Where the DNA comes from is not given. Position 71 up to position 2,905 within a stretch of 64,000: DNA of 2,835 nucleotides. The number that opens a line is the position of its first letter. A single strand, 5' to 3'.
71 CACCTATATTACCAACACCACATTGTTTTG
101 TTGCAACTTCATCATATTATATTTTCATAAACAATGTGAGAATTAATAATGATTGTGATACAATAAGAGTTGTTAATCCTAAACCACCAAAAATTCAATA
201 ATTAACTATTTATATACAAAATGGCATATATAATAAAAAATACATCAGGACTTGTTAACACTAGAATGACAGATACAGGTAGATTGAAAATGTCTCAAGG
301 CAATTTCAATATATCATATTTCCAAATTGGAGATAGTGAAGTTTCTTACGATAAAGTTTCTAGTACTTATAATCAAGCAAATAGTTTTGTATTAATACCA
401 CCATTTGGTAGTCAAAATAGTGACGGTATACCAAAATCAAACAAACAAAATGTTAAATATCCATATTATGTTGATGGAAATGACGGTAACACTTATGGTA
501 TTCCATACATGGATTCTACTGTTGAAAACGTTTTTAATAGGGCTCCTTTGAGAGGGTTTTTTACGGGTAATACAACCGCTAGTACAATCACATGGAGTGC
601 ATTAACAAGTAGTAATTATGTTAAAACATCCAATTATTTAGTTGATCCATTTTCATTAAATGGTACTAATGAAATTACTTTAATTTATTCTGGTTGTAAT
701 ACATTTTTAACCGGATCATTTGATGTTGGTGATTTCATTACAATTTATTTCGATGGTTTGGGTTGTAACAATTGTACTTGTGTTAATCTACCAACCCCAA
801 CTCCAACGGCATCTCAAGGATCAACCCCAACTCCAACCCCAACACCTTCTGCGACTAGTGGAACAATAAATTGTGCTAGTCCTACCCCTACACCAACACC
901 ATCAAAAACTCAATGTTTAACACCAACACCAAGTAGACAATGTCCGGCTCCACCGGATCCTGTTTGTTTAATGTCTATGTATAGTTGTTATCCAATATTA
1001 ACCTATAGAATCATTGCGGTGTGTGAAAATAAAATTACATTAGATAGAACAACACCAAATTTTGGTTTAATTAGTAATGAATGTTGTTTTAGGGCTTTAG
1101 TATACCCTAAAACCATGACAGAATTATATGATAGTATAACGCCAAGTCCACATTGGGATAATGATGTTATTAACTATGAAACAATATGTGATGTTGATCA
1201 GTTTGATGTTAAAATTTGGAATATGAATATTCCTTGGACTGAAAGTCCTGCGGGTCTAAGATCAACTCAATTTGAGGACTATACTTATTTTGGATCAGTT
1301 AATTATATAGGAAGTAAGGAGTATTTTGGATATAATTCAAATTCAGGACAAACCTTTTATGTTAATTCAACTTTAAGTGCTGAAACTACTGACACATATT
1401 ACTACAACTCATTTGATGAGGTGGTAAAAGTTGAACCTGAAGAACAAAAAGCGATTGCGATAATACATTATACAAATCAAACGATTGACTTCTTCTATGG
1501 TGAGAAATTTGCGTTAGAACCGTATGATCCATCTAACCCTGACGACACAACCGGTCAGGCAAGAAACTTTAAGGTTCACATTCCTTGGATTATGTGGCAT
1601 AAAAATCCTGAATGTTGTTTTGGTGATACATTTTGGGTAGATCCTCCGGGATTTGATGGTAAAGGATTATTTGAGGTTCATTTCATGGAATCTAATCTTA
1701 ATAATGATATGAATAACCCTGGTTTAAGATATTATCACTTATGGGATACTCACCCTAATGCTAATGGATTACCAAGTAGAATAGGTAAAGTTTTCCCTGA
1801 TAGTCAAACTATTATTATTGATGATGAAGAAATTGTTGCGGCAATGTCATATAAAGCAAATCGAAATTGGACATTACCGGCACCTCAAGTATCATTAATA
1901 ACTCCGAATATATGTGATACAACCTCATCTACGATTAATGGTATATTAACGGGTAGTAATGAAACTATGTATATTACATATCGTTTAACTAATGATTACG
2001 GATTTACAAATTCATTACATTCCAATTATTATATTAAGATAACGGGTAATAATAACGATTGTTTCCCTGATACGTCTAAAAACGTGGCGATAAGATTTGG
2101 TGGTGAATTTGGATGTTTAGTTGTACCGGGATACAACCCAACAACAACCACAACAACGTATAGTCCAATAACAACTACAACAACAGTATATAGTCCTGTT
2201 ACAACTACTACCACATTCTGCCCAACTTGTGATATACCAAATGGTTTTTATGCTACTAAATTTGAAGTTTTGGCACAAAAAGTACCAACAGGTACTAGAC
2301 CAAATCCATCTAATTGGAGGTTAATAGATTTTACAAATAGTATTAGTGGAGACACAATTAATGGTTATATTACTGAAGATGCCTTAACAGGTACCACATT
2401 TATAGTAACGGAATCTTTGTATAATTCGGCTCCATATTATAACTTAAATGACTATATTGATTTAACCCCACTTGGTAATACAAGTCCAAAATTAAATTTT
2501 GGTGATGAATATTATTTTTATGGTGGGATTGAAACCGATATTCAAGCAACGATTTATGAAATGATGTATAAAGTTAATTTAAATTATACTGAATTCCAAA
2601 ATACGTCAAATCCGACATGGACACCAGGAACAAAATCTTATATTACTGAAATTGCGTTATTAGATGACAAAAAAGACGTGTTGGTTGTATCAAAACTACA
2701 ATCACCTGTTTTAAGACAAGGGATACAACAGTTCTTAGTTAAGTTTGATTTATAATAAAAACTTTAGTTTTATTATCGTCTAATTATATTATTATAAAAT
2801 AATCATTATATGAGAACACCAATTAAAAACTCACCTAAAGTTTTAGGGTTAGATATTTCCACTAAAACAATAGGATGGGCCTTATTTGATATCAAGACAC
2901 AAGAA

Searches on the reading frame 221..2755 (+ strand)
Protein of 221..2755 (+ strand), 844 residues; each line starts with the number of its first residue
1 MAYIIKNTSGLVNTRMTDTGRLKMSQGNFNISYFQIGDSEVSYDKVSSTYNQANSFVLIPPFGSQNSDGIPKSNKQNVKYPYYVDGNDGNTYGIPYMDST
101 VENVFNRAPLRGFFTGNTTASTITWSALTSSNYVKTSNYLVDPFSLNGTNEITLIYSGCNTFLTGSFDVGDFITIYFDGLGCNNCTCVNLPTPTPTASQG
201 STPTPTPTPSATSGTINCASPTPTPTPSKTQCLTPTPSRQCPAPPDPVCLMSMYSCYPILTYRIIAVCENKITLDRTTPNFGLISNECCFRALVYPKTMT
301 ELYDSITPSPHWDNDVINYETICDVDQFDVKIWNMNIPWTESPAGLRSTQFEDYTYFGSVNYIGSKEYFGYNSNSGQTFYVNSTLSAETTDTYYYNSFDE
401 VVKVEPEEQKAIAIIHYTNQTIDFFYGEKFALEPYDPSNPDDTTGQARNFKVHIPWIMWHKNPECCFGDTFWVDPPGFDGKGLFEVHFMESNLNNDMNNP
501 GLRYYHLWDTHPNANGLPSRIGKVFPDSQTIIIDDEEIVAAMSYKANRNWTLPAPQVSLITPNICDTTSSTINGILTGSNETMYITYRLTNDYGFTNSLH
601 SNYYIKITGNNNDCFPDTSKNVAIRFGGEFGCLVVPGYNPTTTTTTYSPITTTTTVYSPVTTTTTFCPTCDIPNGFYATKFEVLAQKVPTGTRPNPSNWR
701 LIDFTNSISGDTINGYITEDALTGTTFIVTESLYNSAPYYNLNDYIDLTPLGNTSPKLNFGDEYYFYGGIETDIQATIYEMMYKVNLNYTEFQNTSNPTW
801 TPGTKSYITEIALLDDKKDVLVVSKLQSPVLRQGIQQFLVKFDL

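Call 15: search_protein_families(library=phrogs, proteins=[window:221-2755:+], max_evalue=0.00001)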
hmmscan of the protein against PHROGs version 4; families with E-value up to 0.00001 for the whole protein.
window:221-2755:+ (844 aa): 0 families

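Call 20: search_protein_families(library=pfam, proteins=[window:221-2755:+], max_evalue=0.001)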
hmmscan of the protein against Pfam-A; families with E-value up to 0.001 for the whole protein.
window:221-2755:+ (844 aa): 0 families

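Call 47: find_encoding_contigs(protein=window:221-2755:+, flank=10000, max_places=3)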
Protein window:221-2755:+ (844 aa): 12 contigs read that carry it; 3 places shown.
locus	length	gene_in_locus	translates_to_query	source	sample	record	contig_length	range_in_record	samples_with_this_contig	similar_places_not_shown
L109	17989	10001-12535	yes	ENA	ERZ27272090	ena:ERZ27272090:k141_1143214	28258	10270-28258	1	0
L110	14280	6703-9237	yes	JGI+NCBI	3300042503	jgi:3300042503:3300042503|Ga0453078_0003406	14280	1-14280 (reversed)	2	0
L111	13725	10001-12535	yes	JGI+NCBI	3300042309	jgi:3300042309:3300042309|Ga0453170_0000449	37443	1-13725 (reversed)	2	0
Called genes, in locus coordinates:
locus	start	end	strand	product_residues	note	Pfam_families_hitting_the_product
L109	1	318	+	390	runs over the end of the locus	-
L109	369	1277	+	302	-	-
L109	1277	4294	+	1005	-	-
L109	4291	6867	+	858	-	-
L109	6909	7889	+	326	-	-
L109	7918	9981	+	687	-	PF13573:SprB (weak)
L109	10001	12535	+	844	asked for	-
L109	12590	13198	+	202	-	-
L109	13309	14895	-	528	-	-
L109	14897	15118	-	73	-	-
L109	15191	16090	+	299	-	PF08275:DNAG_N (faint)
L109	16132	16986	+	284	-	-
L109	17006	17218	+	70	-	-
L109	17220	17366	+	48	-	-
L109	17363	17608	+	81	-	-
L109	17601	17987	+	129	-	?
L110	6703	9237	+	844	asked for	-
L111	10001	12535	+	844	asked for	-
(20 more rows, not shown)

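Call 49: find_related_loci(query=L109:369-1277:+, collection=metagenome_contigs, flank=10000)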
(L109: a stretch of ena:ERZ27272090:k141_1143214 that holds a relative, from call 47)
Query L109:369-1277:+ (302 aa) in metagenome_contigs; peptide patterns used: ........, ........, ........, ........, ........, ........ (x = any residue, [..] = any of these).
600 stretches matched a pattern (row limit reached: there are more); 222 encode a relative of the query (tblastn E <= 1e-3); the best 80 are kept; 80 distinct loci.
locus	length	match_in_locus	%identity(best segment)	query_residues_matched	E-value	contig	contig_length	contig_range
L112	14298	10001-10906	99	1-302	0e+0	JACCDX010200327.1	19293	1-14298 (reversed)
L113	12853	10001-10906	97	1-302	0e+0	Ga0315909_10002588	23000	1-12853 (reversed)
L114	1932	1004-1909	97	1-302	0e+0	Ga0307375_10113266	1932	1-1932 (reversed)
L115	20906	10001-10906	96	1-302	0e+0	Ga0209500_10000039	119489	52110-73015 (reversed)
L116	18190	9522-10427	96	1-302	0e+0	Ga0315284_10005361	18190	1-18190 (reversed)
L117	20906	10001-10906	96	1-302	0e+0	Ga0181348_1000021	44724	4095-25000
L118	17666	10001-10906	94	1-302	0e+0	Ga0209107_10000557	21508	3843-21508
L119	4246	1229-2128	88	1-300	0e+0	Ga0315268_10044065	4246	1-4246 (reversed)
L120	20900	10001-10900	88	1-300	0e+0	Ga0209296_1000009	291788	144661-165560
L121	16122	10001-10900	88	1-300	0e+0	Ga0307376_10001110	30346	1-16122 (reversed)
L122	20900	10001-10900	87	1-300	0e+0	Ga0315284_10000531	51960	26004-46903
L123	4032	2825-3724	87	1-300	0e+0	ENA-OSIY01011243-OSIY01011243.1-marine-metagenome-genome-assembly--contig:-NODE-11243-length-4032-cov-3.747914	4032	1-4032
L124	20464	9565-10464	87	1-300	0e+0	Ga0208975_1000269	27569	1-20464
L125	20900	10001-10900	87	1-300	2e-180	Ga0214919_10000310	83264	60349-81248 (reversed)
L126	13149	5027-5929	87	1-301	1e-179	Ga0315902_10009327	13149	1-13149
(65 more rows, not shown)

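Call 51: search_protein_families(library=phrogs, proteins=[L115:7-432:+, L115:506-6199:+, L115:6199-7968:+, L115:7955-8776:+, L115:8778-9950:+, L115:10001-10909:+, L115:10909-13926:+, L115:13923-16376:+, L115:16438-17418:+, L115:17447-19507:+], max_evalue=0.001)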
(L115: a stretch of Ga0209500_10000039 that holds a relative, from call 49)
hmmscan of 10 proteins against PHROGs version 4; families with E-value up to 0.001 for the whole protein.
L115:7-432:+ (141 aa): 0 families

L115:506-6199:+ (1897 aa): 0 families

L115:6199-7968:+ (589 aa): 0 families

L115:7955-8776:+ (273 aa): 0 families

L115:8778-9950:+ (390 aa): 0 families

L115:10001-10909:+ (302 aa): 0 families

L115:10909-13926:+ (1005 aa): 0 families

L115:13923-16376:+ (817 aa): 1 family
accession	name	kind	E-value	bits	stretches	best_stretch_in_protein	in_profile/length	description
phrog_26672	-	head and packaging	1.2e-07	31.6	1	424-587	130-297/679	virion structural protein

L115:16438-17418:+ (326 aa): 1 family
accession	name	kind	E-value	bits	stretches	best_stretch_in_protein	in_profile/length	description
phrog_4417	-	unknown function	2.5e-66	224.7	1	6-319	3-290/293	-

L115:17447-19507:+ (686 aa): 0 families

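Call 62: find_related_loci(query=L115:506-1705:+, collection=viral_contigs, flank=10000)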
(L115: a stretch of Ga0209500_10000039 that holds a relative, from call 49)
Query L115:506-1705:+ (400 aa) in viral_contigs; peptide patterns used: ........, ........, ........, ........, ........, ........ (x = any residue, [..] = any of these).
600 stretches matched a pattern (row limit reached: there are more); 599 encode a relative of the query (tblastn E <= 1e-3); the best 80 are kept; 80 distinct loci.
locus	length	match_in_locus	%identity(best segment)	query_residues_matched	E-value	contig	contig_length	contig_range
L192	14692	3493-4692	100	1-400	0e+0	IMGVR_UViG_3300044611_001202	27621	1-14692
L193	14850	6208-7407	99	1-400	0e+0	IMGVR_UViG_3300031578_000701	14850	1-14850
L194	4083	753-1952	94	1-400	0e+0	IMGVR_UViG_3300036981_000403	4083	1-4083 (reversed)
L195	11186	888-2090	84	1-400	0e+0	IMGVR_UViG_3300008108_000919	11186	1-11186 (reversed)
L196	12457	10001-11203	84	1-400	0e+0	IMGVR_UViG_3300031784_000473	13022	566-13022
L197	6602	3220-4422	84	1-400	0e+0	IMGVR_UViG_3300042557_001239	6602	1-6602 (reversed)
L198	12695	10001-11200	83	1-400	0e+0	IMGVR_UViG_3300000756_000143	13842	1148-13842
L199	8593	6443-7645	84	1-400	0e+0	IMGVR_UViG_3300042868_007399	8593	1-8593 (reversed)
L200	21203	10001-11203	85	1-400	0e+0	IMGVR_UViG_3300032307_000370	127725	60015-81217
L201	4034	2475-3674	74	1-400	0e+0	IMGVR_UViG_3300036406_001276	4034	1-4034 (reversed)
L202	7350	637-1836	74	1-400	0e+0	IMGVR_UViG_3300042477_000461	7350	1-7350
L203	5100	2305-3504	74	1-400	0e+0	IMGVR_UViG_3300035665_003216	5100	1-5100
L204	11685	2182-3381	73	1-400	0e+0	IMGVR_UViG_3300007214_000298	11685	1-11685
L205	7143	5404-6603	72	1-400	0e+0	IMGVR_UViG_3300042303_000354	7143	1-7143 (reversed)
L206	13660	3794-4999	73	1-400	0e+0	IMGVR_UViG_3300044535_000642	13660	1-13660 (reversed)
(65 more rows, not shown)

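Call 65: search_protein_families(library=phrogs, proteins=[L200:198-1205:+, L200:1227-2234:+, L200:2245-2694:+, L200:2729-4120:+, L200:4134-5081:+, L200:5093-7525:+, L200:7504-8082:+, L200:8089-9927:+], max_evalue=0.001)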
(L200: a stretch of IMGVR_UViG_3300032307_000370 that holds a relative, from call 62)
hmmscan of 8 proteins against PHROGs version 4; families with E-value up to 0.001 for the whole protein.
L200:198-1205:+ (335 aa): 2 families
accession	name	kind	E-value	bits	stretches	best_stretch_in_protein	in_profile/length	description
phrog_97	-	other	1.5e-10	41.8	1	9-267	29-289/506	UvsX-like recombinase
phrog_8337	-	DNA, RNA and nucleotide metabolism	1.5e-07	32.2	1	45-179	68-186/273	DNA repair protein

L200:1227-2234:+ (335 aa): 2 families
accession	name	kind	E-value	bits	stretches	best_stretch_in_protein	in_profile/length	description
phrog_107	-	DNA, RNA and nucleotide metabolism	3e-25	90.3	1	3-231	120-356/542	exonuclease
phrog_32545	-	unknown function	2.7e-10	41.3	1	5-151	4-151/186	-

L200:2245-2694:+ (149 aa): 0 families

L200:2729-4120:+ (463 aa): 5 families
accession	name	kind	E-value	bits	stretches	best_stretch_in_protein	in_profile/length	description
phrog_19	-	DNA, RNA and nucleotide metabolism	5.6e-62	211.5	1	15-456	164-601/621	DnaB-like replicative helicase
phrog_239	-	DNA, RNA and nucleotide metabolism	1.1e-20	75.3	1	160-406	324-579/801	DNA primase/helicase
phrog_243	-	DNA, RNA and nucleotide metabolism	2.3e-08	34.3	1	186-424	28-267/273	DnaB-like replicative helicase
phrog_29382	-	unknown function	0.00013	22.9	1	28-59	7-38/72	-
phrog_97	-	other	0.00032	21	1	167-228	42-108/506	UvsX-like recombinase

L200:4134-5081:+ (315 aa): 4 families
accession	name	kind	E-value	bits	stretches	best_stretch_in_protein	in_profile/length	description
phrog_86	-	DNA, RNA and nucleotide metabolism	8.2e-62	210.5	1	10-310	67-394/504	ribonucleoside diphosphate reductase small subunit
phrog_24856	-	DNA, RNA and nucleotide metabolism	9.5e-12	46.1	1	21-183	17-186/195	ribonucleotide reductase class Ia beta subunit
phrog_10582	-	DNA, RNA and nucleotide metabolism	5e-10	40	1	18-139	33-151/255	ribonucleotide reductase class Ia beta subunit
phrog_8368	-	DNA, RNA and nucleotide metabolism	5.1e-05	24.3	1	182-308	1-143/156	aerobic NDP reductase small subunit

L200:5093-7525:+ (810 aa): 11 families
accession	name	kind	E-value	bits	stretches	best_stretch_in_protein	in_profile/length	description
phrog_84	-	DNA, RNA and nucleotide metabolism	6.8e-169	564.9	1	1-766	60-781/975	ribonucleoside-diphosphate reductase large subunit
phrog_3987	-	DNA, RNA and nucleotide metabolism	5.1e-92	309.9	1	1-446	1-460/467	ribonucleotide reductase large subunit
phrog_3844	-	moron, auxiliary metabolic gene and host takeover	2.3e-54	186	1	297-765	3-439/451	NrdA-like aerobic NDP reductase large subunit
phrog_22953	-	DNA, RNA and nucleotide metabolism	4.2e-34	119.3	1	247-426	5-201/201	ribonucleotide reductase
phrog_30939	-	DNA, RNA and nucleotide metabolism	9.2e-16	57.8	2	381-532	620-773/977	ribonucleotide reductase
phrog_6132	-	DNA, RNA and nucleotide metabolism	7.2e-15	56.1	1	109-291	107-296/530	ribonucleotide reductase large subunit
phrog_367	-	DNA, RNA and nucleotide metabolism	9.8e-09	34.9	1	288-547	283-505/701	ribonucleotide reductase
phrog_36555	-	DNA, RNA and nucleotide metabolism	4.6e-06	27.6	1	582-647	3-69/172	ribonucleotide reductase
phrog_33412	-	unknown function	6.8e-06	26.9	1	638-760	17-125/140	-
phrog_10616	-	DNA, RNA and nucleotide metabolism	1.2e-05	26.4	0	694-731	12-49/111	ribonucleotide reductase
phrog_32618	-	unknown function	0.00081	20.9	0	624-676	28-78/97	-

L200:7504-8082:+ (192 aa): 3 families
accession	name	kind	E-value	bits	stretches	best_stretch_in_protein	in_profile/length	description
phrog_261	-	tail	3.3e-14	54.3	1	69-137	44-112/312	baseplate wedge subunit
phrog_43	-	tail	3.5e-11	43.9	1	69-152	19-105/126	baseplate wedge subunit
phrog_5026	-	tail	4e-05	24.4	1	49-143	6-92/110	baseplate protein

L200:8089-9927:+ (612 aa): 3 families
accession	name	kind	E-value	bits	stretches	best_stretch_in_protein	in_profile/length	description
phrog_219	-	tail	1.1e-22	81.4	2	271-553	215-463/598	baseplate wedge subunit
phrog_10646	-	tail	6.6e-09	35.2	1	4-98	24-118/1142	baseplate wedge subunit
phrog_4226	-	tail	0.00018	21.9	1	437-542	93-194/228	baseplate protein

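Call 94: find_related_loci(query=L200:198-1205:+, collection=viral_contigs, flank=10000)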
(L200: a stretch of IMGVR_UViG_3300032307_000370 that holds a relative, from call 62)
Query L200:198-1205:+ (335 aa) in viral_contigs; peptide patterns used: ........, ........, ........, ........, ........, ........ (x = any residue, [..] = any of these).
600 stretches matched a pattern (row limit reached: there are more); 596 encode a relative of the query (tblastn E <= 1e-3); the best 80 are kept; 80 distinct loci.
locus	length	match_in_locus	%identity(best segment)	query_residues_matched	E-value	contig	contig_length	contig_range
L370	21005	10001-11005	98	1-335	0e+0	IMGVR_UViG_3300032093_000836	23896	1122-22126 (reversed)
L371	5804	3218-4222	98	1-335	0e+0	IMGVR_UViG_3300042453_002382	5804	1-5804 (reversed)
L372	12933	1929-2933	98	1-335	0e+0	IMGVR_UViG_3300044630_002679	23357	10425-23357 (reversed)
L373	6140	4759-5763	98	1-335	0e+0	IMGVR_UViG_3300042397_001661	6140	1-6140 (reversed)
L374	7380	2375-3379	98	1-335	0e+0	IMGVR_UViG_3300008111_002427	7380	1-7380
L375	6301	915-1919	98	1-335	0e+0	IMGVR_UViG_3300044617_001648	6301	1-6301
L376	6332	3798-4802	98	1-335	0e+0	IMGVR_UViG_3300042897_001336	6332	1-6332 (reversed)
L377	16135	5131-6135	97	1-335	0e+0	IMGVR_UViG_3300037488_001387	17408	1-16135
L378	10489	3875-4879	97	1-335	0e+0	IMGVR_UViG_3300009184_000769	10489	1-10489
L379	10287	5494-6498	96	1-335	0e+0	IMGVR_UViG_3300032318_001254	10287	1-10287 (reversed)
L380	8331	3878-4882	97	1-335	0e+0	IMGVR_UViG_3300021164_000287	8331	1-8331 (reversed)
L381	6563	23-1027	97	1-335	0e+0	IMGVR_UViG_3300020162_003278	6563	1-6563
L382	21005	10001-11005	95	1-335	0e+0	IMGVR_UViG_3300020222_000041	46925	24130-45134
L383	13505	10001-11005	95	1-335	0e+0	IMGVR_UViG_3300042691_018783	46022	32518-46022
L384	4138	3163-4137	97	1-325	0e+0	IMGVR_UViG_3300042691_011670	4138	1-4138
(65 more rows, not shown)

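Call 96: search_protein_families(library=phrogs, proteins=[L370:30-380:+, L370:383-706:+, L370:696-7769:+, L370:8016-8732:+, L370:8839-9702:+], max_evalue=0.001)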
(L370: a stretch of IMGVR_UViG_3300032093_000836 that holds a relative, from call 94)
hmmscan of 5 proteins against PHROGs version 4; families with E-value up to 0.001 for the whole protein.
L370:30-380:+ (116 aa): 0 families

L370:383-706:+ (107 aa): 1 family
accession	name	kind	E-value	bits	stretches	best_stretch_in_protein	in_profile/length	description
phrog_7145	-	tail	2.2e-08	35.2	1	27-96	33-102/108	baseplate wedge subunit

L370:696-7769:+ (2357 aa): 1 family
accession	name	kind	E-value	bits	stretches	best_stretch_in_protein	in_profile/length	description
phrog_52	-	tail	0.00013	22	1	2042-2096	460-517/677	tail protein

L370:8016-8732:+ (238 aa): 0 families

L370:8839-9702:+ (287 aa): 2 families
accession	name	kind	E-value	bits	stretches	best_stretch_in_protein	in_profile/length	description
phrog_224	-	DNA, RNA and nucleotide metabolism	2.3e-08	35.3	1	34-212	35-216/318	single strand DNA binding protein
phrog_1192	-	DNA, RNA and nucleotide metabolism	2.2e-07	31.7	1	43-237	32-232/326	single strand DNA binding protein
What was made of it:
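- Closest known: T4 gp55 late sigma with the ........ late promoter. Same: A T4-like virion module: gp25-like and gp6-like baseplate proteins, UvsX-like (calls 65, 96).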
